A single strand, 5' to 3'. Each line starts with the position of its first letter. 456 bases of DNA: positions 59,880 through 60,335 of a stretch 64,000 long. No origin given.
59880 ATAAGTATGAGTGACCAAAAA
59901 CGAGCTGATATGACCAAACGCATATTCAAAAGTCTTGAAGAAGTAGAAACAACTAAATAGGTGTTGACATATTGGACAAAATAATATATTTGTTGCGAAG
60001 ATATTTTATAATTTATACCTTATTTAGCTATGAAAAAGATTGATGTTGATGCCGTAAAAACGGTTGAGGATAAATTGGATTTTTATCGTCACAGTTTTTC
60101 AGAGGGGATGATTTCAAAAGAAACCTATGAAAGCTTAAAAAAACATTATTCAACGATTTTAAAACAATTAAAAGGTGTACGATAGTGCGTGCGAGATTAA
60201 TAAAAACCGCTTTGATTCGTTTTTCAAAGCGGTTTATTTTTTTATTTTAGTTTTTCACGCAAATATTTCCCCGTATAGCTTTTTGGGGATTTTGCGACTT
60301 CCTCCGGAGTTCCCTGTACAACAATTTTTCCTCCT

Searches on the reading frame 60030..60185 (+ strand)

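Call 3: search_protein_families(library=pfam, proteins=[window:60030-60185:+], max_evalue=1)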
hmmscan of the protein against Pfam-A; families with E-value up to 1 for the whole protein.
window:60030-60185:+ (51 aa): 1 family
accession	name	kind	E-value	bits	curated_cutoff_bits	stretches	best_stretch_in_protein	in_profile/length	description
PF14178.11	YppF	-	0.086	13.2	24.7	1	11-38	20-47/59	YppF-like protein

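Call 4: search_protein_families(library=ncbifam, proteins=[window:60030-60185:+], max_evalue=1)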
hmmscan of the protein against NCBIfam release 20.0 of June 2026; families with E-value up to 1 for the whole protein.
window:60030-60185:+ (51 aa): 0 families

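Call 5: search_protein_families(library=padloc, proteins=[window:60030-60185:+], max_evalue=1)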
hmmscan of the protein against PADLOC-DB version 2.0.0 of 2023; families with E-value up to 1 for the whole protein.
window:60030-60185:+ (51 aa): 1 family
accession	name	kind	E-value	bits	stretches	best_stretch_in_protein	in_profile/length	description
PDLC01556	Cas6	-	0.011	13.8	1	3-40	15-51/199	"CAS-I,CAS-II,CAS-III,CAS-IV,CAS-V,CAS-VI; crRNAmaturation"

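Call 88: search_protein_families(library=phrogs, proteins=[window:60030-60185:+], max_evalue=0.01)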
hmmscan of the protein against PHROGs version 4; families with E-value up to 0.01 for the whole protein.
window:60030-60185:+ (51 aa): 0 families
